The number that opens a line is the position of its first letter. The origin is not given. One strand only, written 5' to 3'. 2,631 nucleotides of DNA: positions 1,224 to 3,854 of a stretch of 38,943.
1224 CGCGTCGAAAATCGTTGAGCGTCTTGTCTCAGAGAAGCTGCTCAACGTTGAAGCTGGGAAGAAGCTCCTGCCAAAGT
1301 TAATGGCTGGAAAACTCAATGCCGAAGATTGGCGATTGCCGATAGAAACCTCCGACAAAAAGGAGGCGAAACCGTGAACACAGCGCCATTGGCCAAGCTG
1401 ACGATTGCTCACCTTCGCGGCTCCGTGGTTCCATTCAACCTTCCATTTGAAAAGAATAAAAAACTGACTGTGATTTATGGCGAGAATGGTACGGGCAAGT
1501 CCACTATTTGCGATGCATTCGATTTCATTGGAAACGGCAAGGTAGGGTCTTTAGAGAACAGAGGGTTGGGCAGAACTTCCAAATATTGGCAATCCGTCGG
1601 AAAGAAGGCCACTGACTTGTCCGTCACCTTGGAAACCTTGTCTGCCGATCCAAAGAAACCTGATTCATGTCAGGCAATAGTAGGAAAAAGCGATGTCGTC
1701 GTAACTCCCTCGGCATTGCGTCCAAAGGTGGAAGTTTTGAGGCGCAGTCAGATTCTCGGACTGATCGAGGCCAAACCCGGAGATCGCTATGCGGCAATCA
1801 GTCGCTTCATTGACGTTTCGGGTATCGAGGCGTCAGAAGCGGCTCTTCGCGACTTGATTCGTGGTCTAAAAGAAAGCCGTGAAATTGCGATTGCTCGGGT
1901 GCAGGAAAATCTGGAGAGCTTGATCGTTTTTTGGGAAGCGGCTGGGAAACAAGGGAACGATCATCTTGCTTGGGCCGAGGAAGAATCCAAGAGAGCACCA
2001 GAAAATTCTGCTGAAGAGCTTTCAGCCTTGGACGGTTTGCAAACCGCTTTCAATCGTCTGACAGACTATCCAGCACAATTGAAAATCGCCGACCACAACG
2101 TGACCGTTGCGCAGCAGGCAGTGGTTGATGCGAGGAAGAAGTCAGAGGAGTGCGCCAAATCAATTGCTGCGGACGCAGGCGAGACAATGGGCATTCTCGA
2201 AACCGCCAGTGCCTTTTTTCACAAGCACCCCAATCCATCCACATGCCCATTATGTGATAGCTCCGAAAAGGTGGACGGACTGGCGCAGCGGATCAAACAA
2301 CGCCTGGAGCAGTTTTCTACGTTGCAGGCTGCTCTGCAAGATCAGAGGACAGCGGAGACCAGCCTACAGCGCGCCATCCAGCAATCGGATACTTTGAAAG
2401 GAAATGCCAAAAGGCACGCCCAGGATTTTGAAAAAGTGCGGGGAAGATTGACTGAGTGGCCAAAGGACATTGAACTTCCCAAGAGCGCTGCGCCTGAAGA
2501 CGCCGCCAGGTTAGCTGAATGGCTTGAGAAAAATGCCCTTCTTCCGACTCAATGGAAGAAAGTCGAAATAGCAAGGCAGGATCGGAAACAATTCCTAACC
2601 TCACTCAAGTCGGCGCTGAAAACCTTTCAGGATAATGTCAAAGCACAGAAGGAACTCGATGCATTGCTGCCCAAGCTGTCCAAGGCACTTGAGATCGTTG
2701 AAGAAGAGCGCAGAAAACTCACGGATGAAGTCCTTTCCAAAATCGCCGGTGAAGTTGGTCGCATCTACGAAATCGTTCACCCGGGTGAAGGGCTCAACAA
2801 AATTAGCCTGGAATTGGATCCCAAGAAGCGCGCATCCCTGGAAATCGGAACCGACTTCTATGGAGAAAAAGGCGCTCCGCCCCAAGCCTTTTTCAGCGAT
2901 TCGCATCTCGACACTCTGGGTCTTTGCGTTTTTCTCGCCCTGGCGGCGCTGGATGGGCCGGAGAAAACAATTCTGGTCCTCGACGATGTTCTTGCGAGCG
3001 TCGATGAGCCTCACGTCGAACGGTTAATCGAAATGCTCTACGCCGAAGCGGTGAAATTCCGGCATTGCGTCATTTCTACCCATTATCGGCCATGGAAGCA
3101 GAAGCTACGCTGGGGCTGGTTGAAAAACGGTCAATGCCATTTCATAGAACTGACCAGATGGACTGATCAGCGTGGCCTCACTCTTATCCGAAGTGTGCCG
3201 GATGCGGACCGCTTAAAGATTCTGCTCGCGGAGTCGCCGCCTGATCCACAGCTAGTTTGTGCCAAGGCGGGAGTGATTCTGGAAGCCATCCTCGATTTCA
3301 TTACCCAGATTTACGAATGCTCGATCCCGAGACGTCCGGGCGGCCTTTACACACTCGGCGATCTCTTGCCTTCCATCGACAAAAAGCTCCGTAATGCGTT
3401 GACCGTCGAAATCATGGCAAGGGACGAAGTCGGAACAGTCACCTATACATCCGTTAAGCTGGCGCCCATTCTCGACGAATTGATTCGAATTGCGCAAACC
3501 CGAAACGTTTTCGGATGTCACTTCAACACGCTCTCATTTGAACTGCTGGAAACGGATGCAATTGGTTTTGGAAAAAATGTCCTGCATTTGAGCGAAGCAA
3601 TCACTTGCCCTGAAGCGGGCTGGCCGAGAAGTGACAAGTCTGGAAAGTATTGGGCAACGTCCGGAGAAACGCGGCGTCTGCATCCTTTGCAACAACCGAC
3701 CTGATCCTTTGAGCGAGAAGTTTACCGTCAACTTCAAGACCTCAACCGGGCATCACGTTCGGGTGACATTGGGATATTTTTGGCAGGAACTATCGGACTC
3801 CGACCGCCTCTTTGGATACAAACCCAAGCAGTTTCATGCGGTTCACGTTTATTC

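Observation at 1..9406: Seven-gene expanded Type III R-M operon (helicase, small ORF, Rad50-like ATPase, orphan, Mod, kinase-like, Res): a candidate MADS-like multi-component defence system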

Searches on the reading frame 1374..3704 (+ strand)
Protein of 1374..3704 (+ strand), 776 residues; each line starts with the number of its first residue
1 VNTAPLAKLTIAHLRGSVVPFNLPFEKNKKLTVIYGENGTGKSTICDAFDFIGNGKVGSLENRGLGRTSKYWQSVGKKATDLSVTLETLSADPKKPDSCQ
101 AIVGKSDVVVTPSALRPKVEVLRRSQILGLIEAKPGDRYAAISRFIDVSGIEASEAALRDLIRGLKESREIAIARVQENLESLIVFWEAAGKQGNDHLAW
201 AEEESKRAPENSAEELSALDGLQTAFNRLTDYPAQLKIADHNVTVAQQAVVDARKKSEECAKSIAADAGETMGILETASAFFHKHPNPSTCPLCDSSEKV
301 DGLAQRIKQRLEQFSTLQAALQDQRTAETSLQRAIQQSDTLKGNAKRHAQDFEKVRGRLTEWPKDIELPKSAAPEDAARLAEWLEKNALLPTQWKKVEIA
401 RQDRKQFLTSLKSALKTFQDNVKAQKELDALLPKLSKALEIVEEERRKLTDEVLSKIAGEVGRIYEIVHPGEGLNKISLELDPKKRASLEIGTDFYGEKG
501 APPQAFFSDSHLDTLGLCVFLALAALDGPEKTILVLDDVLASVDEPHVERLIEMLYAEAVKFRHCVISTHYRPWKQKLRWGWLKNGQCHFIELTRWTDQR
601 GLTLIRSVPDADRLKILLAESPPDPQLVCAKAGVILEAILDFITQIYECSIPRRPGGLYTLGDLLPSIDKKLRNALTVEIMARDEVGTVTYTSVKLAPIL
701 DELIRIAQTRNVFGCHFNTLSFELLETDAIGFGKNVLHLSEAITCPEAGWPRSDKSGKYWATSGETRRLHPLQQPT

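Call 6: search_protein_families(library=pfam, proteins=[window:1374-3704:+], max_evalue=0.01)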
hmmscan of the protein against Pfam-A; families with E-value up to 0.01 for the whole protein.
window:1374-3704:+ (776 aa): 6 families
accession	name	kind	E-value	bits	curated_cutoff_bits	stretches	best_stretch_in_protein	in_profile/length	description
PF13166.12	AAA_13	-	7.8e-11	41.8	36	2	280-595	275-597/713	AAA domain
PF13304.12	AAA_21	-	1.6e-08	35.4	27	1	31-58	1-32/304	AAA domain, putative AbiEii toxin, Type IV TA system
PF02463.25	SMC_N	-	3.4e-07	30.3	40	1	27-52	22-47/220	RecF/RecN/SMC N terminal domain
PF13555.12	AAA_29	-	0.00029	21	27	1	24-50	18-43/61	P-loop containing region of AAA domain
PF13476.12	AAA_23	-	0.00079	20.5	27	0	20-81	12-74/201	AAA domain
PF13514.12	AAA_27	-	0.0052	16.8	22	0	22-49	18-46/206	AAA domain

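Call 7: search_protein_families(library=padloc, proteins=[window:1374-3704:+], max_evalue=0.01)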
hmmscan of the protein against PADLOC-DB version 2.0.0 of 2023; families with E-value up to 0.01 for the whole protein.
window:1374-3704:+ (776 aa): 55 families (the best 25 are shown)
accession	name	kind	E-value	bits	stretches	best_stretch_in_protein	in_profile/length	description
PDLC03859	LmuB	-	3.6e-24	83.9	2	138-580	173-596/611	-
PDLC03865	LmuB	-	3.2e-20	70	3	21-168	24-190/1007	-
PDLC03861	LmuB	-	5.7e-12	42.4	2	25-71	227-272/1213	-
PDLC04135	mad3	-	5.3e-11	40.7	2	21-182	16-195/374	mads_3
PDLC04895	PDC-S06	-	3.7e-10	36.9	2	506-599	561-657/784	-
PDLC03863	LmuB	-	5.5e-09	33.3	2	15-52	11-47/610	-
PDLC02980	AriA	-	4.7e-07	28.1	1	31-55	1-29/304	-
PDLC04182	HEC-01A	-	7.8e-07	26.4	1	29-54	31-56/406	-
PDLC04541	PDC-M25A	-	1.5e-06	25.6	1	17-61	12-53/380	-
PDLC04886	PDC-S06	-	2.3e-06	24.7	1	24-50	20-46/727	-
PDLC04891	PDC-S06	-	2.3e-06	24.3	1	23-44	95-115/858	-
PDLC02335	AbiLi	-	4.7e-06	23.9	1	29-53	76-100/326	AbiLi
PDLC02714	PbeC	-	5.9e-06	23.4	1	21-52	20-51/651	PbeC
PDLC04893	PDC-S06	-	2.4e-05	20.9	1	23-44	93-113/862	-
PDLC02979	AriA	-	3.4e-05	21.8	1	23-435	19-274/373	-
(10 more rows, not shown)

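Call 8: search_protein_families(library=ncbifam, proteins=[window:1374-3704:+], max_evalue=0.01)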
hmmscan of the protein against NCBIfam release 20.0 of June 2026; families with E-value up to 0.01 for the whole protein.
window:1374-3704:+ (776 aa): 10 families
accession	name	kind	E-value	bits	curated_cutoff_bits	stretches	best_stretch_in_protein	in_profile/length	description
NF045487.1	ASRP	equivalog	4.6e-13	48.6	300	1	228-559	250-583/593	archaea-specific SMC-related protein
TIGR00611.2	recf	equivalog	2.4e-08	33.5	172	1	25-56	17-48/339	DNA replication/repair protein RecF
NF002572.0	PRK02224.1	equivalog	1.2e-05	23.9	1087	1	189-449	356-608/888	DNA double-strand break repair ATPase Rad50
NF053563.1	Rkd4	equivalog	0.00027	19.2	860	0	243-356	386-493/747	arcadin-4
TIGR02168.1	SMC_prok_B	equivalog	0.00045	18.1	567.35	0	201-449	684-936/1181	chromosome segregation protein SMC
TIGR02169.1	SMC_prok_A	equivalog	0.00048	17.9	729.4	0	174-465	248-529/1165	chromosome segregation protein SMC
NF041760.1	PtuA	equivalog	0.00072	18.6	500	1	8-49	54-92/524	retron Ec78 anti-phage system effector ATPase PtuA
NF040873.1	AztA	equivalog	0.0011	18.6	220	0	28-62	17-51/191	zinc ABC transporter ATP-binding protein AztA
TIGR00634.1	recN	equivalog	0.0013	17.8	407.85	1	26-59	19-52/563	DNA repair protein RecN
NF053840.1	MnTportMntADein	equivalog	0.0061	16.2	400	0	530-570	151-191/240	manganese ABC transporter ATP-binding protein MntA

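Call 16: find_encoding_contigs(protein=window:1374-3704:+, flank=10000, max_places=6)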
Protein window:1374-3704:+ (776 aa): 2 contigs read that carry it; 2 places shown.
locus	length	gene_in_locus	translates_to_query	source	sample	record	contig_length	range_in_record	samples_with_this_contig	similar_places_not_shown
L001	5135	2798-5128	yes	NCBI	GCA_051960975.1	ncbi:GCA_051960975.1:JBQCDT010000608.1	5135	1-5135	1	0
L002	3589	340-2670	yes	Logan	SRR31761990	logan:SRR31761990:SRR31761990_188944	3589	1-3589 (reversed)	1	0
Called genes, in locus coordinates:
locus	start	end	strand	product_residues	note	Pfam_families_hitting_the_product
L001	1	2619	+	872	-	PF00176:SNF2-rel_dom, PF04851:ResIII (weak), PF00271:Helicase_C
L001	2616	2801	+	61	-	-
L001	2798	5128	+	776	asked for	PF02463:SMC_N (faint), PF13166:AAA_13 (faint), PF13304:AAA_21 (faint)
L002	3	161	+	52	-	?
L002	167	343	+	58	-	-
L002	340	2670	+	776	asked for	PF02463:SMC_N (faint), PF13166:AAA_13 (faint), PF13304:AAA_21 (faint)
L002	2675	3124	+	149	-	-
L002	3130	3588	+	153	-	?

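Call 34: find_homologous_proteins(query=window:1374-3704:+)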
Query window:1374-3704:+ (776 aa): 743 proteins with E <= 0.001 among 8000 candidates; the best 120 are listed.
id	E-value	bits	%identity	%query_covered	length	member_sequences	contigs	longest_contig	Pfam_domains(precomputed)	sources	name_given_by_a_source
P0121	0.0e+0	1748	100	100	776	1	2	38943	PF02463.26,PF13166.13,PF13304.13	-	-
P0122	0.0e+0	1455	82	100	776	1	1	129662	PF02463.26,PF13166.13,PF13304.13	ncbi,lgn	-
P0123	0.0e+0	1408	78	100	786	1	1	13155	PF02463.26,PF13166.13,PF13304.13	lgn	-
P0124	0.0e+0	1370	77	100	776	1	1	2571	PF02463.26,PF13166.13,PF13304.13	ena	-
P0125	0.0e+0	1334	75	99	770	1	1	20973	PF02463.26,PF13166.13,PF13304.13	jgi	jgi:hypothetical protein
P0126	0.0e+0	1313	74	100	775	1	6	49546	PF13476.13,PF02463.26,PF13166.13,PF13304.13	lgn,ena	-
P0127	0.0e+0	1312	74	100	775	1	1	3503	PF13476.13,PF02463.26,PF13166.13,PF13304.13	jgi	jgi:hypothetical protein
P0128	0.0e+0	1310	74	100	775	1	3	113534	PF13476.13,PF02463.26,PF13166.13,PF13304.13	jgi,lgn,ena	jgi:hypothetical protein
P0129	0.0e+0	1306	74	100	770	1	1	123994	PF13476.13,PF02463.26,PF13166.13,PF13304.13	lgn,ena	-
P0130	0.0e+0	1303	73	100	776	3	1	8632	PF02463.26,PF13166.13,PF13304.13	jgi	jgi:hypothetical protein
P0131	0.0e+0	1286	72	100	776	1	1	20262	PF13175.13,PF02463.26,PF13166.13,PF13304.13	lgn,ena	-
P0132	0.0e+0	1257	71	100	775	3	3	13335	PF13476.13,PF02463.26,PF13166.13,PF13304.13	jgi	jgi:energy-coupling factor transporter ATP-binding protein EcfA2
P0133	0.0e+0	1253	71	100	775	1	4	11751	PF13476.13,PF02463.26,PF13166.13,PF13304.13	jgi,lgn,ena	jgi:energy-coupling factor transporter ATP-binding protein EcfA2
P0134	0.0e+0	1225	69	100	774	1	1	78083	PF13476.13,PF02463.26,PF13166.13,PF13304.13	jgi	jgi:energy-coupling factor transporter ATP-binding protein EcfA2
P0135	0.0e+0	1210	68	100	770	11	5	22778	PF13175.13,PF13476.13,PF02463.26,PF13166.13,PF13304.13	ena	-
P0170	0.0e+0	1157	66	100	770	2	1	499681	PF13476.13,PF02463.26,PF13166.13,PF13304.13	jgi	jgi:hypothetical protein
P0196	0.0e+0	1099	64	100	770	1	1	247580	PF13476.13,PF02463.26,PF13304.13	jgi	jgi:energy-coupling factor transporter ATP-binding protein EcfA2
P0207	0.0e+0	1082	62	100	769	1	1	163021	PF13476.13,PF02463.26,PF13304.13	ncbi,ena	-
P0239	0.0e+0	1063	60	100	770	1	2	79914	PF13476.13,PF02463.26,PF13166.13,PF13304.13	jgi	jgi:energy-coupling factor transporter ATP-binding protein EcfA2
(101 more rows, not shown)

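Call 35: search_solved_structures(query=window:1374-3704:+, max_evalue=1)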
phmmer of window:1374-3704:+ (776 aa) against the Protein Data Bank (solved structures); distinct sequences matched with E-value up to 1: 11.
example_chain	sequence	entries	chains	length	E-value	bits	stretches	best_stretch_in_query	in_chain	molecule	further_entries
3qku_A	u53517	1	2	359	0.031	15.8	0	500-572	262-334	DNA double-strand break repair rad50 ATPase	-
3qkt_A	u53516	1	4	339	0.037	15.5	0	501-572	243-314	DNA double-strand break repair rad50 ATPase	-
4nci_A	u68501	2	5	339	0.04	15.4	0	501-572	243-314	DNA double-strand break repair Rad50 ATPase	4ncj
4nck_A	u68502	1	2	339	0.067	14.6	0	501-572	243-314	DNA double-strand break repair Rad50 ATPase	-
4nch_A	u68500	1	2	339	0.21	13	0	501-572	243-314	DNA double-strand break repair Rad50 ATPase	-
6qj0_A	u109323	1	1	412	0.35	12.3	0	434-555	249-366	Structural maintenance of chromosomes protein,Structural maintenance of chromosomes protei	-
8roc_A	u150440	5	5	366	0.49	11.8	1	29-87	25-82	Structural maintenance of chromosomes protein 1A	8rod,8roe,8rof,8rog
8ro6_A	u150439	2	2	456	0.53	11.7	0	29-85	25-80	Structural maintenance of chromosomes protein 1A (SMC1A)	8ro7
6qj1_A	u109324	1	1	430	0.61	11.5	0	434-555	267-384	Structural maintenance of chromosomes protein,Structural maintenance of chromosomes protei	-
7kuw_A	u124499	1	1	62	0.7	11.3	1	357-397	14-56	Sequence-Based Designed Protein nmt_0994_guided_02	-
8p0a_A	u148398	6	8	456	0.91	10.9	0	29-86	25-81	Structural maintenance of chromosomes protein 1A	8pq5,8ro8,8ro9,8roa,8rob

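Call 36: find_encoding_contigs(protein=P0170, flank=9000, max_places=1)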
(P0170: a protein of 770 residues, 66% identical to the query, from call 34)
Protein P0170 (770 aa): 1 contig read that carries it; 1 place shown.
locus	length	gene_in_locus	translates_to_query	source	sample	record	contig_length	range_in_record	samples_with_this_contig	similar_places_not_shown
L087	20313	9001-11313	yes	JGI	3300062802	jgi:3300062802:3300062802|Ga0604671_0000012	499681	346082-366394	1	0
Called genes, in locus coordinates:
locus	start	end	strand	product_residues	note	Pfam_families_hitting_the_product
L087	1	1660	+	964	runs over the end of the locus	PF13699:eCIS_core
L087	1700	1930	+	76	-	-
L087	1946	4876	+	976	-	PF13699:eCIS_core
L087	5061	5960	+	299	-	PF04313:HSDR_N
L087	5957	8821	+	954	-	PF00176:SNF2-rel_dom, PF00270:DEAD, PF04851:ResIII, PF00271:Helicase_C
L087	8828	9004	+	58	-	-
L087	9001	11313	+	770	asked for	PF02463:SMC_N, PF13166:AAA_13 (faint), PF13476:AAA_23, PF13304:AAA_21 (faint)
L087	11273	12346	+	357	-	PF01555:N6_N4_Mtase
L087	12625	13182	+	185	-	-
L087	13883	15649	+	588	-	-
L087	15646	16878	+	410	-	-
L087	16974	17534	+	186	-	-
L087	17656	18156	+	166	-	-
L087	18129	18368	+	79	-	-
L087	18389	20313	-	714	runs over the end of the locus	PF01451:LMWPc, PF02502:LacAB_rpiB, PF00464:SHMT, PF01053:Cys_Met_Meta_PP (faint), PF01212:Beta_elim_lyase (weak), PF00155:Aminotran_1_2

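Call 37: find_encoding_contigs(protein=P0196, flank=9000, max_places=1)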
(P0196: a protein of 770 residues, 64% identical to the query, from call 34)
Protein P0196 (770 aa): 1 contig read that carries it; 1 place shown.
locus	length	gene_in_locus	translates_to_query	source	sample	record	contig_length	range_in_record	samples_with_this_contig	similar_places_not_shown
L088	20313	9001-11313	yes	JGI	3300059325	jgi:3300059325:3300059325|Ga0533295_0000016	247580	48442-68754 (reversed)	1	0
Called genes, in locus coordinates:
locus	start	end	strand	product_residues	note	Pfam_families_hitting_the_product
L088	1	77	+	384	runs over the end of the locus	PF06772:LtrA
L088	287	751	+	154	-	PF04972:BON (weak)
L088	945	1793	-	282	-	PF01135:PCMT (weak), PF01209:Ubie_methyltran, PF05175:MTS, PF13489:Methyltransf_23, PF13649:Methyltransf_25, PF13847:Methyltransf_31, PF08241:Methyltransf_11, PF08242:Methyltransf_12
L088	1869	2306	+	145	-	PF00376:MerR, PF13411:MerR_1, PF09278:MerR-DNA-bind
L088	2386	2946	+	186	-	PF06966:DUF1295, PF04191:PEMT, PF04140:ICMT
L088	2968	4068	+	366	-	PF00248:Aldo_ket_red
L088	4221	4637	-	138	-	PF04828:GFA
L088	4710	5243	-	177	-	PF10604:Polyketide_cyc2, PF08327:AHSA1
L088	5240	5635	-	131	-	PF12840:HTH_20, PF01022:HTH_5, PF12802:MarR_2 (weak)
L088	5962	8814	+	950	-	PF00176:SNF2-rel_dom, PF00270:DEAD, PF04851:ResIII, PF00271:Helicase_C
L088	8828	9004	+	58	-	-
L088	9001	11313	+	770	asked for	PF02463:SMC_N (faint), PF13476:AAA_23 (weak), PF13304:AAA_21 (faint)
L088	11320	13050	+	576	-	PF01555:N6_N4_Mtase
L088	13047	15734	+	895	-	PF04851:ResIII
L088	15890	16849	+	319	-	PF02586:SRAP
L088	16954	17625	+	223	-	PF12146:Hydrolase_4 (faint), PF20408:Abhydrolase_11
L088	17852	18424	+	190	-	PF00578:AhpC-TSA, PF08534:Redoxin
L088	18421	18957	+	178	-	PF13462:Thioredoxin_4, PF01323:DSBA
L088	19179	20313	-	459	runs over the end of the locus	-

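Call 38: find_encoding_contigs(protein=P0122, flank=10000, max_places=1)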
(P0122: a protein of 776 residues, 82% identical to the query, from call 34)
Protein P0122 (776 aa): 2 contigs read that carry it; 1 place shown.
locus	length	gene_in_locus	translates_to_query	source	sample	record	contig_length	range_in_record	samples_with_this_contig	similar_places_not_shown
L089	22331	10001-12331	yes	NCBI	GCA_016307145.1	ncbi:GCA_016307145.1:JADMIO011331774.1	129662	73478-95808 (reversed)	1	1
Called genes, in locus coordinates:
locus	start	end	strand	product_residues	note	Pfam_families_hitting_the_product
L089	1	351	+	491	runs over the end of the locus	PF00589:Phage_integrase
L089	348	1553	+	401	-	-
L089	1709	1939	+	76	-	-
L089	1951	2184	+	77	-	PF12728:HTH_17 (weak)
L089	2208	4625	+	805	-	PF13362:Toprim_3, PF13662:Toprim_4 (weak), PF13148:DUF3987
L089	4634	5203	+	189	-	-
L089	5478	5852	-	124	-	-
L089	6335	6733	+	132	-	-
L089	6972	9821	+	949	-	PF00176:SNF2-rel_dom, PF00270:DEAD, PF04851:ResIII, PF00271:Helicase_C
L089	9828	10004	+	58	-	-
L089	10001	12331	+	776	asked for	PF02463:SMC_N (weak), PF13166:AAA_13 (faint), PF13304:AAA_21 (faint)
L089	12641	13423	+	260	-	-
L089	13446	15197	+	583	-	PF01555:N6_N4_Mtase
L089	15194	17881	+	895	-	PF04851:ResIII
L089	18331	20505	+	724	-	PF13089:PP_kinase_N, PF02503:PP_kinase, PF17941:PP_kinase_C_1, PF13091:PLDc_2 (faint), PF13090:PP_kinase_C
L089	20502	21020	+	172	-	PF00300:His_Phos_1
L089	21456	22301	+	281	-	PF03935:SKN1_KRE6_Sbg1 (weak), PF00722:Glyco_hydro_16, PF26113:GH16_XgeA, PF03935:SKN1_KRE6_Sbg1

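Call 54: search_protein_families(library=padloc, proteins=[L088:5962-8811:+, L089:12641-13420:+], max_evalue=0.00001)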
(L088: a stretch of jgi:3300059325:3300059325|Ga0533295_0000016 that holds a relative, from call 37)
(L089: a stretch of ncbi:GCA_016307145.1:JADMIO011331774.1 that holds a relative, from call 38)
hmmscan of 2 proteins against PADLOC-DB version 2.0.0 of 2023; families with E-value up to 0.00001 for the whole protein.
L088:5962-8811:+ (950 aa): 44 families (the best 25 are shown)
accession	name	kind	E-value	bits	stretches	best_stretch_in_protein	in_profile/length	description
PDLC02619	DrmD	-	5.5e-207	687.8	1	32-656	27-647/872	DrmD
PDLC02500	BrxHI|BrxHII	-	2.3e-71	239.5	2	467-641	497-668/933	BrxHI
PDLC02621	DrmD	-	3e-58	195.9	1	36-657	120-736/1040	DrmD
PDLC02623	DrmD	-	3.5e-53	178.6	3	488-613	567-709/1040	DrmD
PDLC00659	HmaA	-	2.4e-52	176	1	30-589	97-657/1176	SNF2 helicase / DEAD-box helicase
PDLC02620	DrmD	-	8.1e-48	161.1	2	478-568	513-602/1060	DrmD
PDLC02504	BrxHI|BrxHII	-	1e-47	160.7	1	31-663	103-699/971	BrxHII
PDLC02843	DpdE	-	6.8e-47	158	2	29-229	150-331/1091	DpdE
PDLC02840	DpdE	-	6.6e-42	141.9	2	30-229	152-336/1091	DpdE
PDLC02844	DpdE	-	4.4e-38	128.8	2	30-245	146-351/1074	DpdE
PDLC00633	ZorD1|ZorD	-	8e-36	121.5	2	36-273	442-681/908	"SWI2/SNF2 helicase, Mrr-like nuclease"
PDLC02634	DrmD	-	1.3e-35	120.5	1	27-558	81-599/900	DrmD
PDLC00631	ZorD1|ZorD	-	8.6e-35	117.8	2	35-265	439-686/1071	"SWI2/SNF2 helicase, Mrr-like nuclease"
PDLC02572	DrmA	-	1.8e-34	116.9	1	57-555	137-635/1043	DrmA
PDLC02846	DpdE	-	3.2e-34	116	2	30-248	155-374/1034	DpdE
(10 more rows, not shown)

L089:12641-13420:+ (260 aa): 0 families
